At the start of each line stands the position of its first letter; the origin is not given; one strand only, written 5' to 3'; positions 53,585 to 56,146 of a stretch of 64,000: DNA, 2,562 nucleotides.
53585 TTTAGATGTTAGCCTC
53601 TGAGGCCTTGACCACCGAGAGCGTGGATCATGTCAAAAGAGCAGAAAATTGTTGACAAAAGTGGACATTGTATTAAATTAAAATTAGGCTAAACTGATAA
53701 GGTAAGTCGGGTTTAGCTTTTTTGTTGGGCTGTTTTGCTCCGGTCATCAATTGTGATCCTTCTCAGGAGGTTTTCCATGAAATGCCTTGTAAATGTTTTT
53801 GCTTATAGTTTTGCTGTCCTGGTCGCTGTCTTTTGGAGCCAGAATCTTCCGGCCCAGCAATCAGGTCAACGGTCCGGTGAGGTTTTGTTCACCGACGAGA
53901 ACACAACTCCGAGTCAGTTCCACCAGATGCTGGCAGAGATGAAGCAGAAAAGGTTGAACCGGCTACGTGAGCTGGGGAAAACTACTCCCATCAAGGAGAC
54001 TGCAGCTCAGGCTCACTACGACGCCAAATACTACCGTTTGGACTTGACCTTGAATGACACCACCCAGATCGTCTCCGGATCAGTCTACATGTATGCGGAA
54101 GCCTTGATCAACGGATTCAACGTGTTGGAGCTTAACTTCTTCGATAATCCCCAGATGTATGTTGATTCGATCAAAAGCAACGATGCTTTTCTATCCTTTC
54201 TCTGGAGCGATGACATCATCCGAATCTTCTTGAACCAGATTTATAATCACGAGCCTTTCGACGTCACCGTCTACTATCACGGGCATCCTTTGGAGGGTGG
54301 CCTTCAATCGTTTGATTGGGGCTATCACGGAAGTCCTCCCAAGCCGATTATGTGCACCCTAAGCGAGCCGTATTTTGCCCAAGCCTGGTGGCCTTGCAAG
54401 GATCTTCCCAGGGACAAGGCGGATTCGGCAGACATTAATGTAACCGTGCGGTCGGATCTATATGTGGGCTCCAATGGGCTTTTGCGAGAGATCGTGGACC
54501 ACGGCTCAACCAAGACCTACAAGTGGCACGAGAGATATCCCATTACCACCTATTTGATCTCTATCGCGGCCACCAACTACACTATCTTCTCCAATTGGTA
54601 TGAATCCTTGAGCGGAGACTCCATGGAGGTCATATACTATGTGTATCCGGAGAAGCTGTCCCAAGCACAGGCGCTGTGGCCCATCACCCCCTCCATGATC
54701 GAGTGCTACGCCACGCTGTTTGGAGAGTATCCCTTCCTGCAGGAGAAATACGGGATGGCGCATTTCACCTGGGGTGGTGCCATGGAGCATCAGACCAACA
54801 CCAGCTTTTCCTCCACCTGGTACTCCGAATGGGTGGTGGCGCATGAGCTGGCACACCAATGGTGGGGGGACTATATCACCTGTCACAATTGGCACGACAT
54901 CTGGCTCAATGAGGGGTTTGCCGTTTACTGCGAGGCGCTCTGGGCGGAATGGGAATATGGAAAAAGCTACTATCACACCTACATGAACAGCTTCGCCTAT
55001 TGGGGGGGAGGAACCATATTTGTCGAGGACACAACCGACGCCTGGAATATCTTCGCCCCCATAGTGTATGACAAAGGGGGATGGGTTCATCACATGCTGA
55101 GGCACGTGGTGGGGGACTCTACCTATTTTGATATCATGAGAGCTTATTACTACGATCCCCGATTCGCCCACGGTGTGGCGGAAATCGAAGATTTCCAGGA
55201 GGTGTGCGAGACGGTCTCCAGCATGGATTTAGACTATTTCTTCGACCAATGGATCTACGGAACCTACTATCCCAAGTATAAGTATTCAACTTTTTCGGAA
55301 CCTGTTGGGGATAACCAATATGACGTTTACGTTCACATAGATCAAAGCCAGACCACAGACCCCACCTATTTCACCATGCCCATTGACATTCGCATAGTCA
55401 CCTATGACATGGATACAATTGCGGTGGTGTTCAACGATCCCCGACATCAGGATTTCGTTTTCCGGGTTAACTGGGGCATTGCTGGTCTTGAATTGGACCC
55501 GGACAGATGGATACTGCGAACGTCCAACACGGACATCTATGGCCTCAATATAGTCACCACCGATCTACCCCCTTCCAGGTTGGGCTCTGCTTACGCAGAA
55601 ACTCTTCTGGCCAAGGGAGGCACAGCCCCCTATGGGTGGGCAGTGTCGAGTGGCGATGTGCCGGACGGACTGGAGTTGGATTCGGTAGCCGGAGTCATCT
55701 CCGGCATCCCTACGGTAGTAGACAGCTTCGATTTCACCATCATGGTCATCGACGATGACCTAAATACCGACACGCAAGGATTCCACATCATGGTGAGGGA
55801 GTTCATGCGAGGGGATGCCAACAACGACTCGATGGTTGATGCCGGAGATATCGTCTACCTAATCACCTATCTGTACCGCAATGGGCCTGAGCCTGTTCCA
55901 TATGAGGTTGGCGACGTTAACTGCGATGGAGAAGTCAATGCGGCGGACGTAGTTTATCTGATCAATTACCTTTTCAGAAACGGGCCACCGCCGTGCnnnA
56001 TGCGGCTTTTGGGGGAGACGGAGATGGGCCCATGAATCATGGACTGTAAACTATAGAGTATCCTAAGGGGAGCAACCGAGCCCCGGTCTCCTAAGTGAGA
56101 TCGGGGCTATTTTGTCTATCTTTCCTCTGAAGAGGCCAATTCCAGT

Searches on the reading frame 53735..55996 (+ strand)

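Call 9: search_protein_families(library=pfam, proteins=[window:53735-55996:+], max_evalue=0.001)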
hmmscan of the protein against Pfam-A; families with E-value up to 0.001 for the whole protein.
window:53735-55996:+ (754 aa): 4 families
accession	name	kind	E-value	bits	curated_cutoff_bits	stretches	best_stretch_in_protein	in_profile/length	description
PF01433.26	Peptidase_M1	-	3.9e-25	89.2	27.7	1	354-506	57-218/218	Peptidase family M1 domain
PF00404.24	Dockerin_1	-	7.7e-11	42.5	22.9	1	693-746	2-56/57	Dockerin type I domain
PF17900.6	Peptidase_M1_N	-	2.1e-10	41.5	25.8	1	98-274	3-186/186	Peptidase M1 N-terminal domain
PF05345.18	He_PIG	-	4.8e-09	37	24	1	613-687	12-95/96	Putative Ig domain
